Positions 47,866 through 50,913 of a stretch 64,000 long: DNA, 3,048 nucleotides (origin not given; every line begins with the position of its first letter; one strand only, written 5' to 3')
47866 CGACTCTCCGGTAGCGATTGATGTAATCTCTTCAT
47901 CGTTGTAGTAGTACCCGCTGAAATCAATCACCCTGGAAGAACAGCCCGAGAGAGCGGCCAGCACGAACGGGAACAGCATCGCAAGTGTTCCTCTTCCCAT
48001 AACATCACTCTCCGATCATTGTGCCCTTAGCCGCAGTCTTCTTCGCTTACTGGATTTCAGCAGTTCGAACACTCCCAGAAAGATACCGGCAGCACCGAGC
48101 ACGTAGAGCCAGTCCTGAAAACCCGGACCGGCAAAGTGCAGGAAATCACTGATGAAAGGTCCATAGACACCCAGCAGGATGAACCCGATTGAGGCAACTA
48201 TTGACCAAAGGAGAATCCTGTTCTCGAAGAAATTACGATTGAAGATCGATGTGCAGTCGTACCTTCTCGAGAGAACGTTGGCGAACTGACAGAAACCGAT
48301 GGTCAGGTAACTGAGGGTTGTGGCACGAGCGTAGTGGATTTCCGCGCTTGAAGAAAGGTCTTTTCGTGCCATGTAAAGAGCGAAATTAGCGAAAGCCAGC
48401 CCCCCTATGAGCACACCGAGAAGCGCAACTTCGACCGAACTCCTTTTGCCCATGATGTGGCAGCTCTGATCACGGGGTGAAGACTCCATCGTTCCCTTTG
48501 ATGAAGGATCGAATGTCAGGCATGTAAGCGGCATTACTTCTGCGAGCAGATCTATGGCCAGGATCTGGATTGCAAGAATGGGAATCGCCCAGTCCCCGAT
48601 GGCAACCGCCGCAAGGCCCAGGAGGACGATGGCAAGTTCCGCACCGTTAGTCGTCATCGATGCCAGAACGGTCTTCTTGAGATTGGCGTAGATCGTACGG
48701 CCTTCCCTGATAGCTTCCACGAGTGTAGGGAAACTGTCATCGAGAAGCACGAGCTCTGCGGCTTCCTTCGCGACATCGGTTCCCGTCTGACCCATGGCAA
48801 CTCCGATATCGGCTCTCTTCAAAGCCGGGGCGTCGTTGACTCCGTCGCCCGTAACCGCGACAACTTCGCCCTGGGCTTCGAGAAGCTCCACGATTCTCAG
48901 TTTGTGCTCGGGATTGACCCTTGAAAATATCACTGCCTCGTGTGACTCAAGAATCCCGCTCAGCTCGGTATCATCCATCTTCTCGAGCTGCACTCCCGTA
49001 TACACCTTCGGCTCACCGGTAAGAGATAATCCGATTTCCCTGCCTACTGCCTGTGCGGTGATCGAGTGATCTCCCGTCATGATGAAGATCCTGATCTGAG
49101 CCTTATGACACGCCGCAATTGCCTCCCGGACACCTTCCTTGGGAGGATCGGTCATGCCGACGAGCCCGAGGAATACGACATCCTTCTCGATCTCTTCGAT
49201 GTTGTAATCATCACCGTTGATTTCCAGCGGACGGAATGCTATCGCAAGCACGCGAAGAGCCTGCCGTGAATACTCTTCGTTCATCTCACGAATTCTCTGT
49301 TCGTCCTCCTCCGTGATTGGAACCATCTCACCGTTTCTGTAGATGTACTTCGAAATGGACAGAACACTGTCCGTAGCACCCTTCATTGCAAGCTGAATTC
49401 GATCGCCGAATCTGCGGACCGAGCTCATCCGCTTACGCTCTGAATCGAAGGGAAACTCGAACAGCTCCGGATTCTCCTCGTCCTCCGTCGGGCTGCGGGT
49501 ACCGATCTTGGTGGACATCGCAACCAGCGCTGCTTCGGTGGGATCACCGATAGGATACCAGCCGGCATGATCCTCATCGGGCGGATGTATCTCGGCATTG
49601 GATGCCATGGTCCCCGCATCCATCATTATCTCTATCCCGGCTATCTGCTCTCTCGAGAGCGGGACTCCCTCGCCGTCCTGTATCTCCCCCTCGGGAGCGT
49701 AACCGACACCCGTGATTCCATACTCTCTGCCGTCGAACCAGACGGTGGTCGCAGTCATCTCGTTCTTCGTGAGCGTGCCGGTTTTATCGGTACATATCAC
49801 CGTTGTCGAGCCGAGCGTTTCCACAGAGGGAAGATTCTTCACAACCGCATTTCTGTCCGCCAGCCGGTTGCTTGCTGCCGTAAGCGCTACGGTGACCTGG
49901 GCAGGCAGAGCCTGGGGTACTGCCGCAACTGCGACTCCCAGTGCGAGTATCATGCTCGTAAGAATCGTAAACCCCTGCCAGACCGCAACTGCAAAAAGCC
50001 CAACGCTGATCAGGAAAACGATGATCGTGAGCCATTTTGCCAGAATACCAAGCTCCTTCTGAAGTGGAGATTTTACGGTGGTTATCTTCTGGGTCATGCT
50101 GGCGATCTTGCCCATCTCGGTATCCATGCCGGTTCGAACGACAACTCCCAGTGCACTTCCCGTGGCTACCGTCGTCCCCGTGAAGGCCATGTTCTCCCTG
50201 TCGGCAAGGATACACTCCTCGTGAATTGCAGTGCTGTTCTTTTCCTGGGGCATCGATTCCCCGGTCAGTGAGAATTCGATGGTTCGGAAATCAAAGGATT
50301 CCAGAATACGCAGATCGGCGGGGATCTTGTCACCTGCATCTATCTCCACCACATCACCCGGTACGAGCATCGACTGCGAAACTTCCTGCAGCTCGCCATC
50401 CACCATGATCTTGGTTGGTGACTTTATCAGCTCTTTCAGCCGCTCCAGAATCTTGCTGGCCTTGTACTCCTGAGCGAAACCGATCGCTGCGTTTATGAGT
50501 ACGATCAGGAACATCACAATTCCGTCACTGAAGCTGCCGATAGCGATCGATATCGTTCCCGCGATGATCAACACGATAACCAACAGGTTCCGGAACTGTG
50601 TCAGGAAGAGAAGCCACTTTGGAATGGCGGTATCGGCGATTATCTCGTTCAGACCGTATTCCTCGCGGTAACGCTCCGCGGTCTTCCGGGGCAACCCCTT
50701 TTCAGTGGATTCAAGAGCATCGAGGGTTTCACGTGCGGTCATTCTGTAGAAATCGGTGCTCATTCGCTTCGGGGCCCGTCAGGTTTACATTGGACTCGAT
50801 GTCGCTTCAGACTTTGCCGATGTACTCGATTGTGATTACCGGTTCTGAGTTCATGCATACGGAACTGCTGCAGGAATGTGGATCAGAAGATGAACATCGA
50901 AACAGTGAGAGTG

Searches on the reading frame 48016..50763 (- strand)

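Call 52: search_protein_families(library=pfam, proteins=[window:48016-50763:-], max_evalue=0.00001)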
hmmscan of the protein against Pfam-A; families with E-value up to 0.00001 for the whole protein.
window:48016-50763:- (915 aa): 6 families
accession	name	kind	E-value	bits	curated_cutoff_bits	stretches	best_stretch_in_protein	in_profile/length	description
PF00122.25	E1-E2_ATPase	-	4.6e-47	160.3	28.1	1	112-303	2-180/181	E1-E2 ATPase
PF00689.26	Cation_ATPase_C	-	1.7e-35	122.8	27.3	1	727-903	2-173/175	Cation transporting ATPase, C-terminus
PF00702.32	Hydrolase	-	6.2e-20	72.8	26.4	1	501-652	64-191/191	haloacid dehalogenase-like hydrolase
PF13246.12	Cation_ATPase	-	7.3e-17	61.6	21.7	1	388-474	4-91/91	Cation transport ATPase (P-type)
PF00690.31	Cation_ATPase_N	-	8.3e-15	54.6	20.4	1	6-72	2-69/69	Cation transporter/ATPase, N-terminus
PF08282.18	Hydrolase_3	-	2.2e-06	28.1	20.9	0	624-673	195-243/255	haloacid dehalogenase-like hydrolase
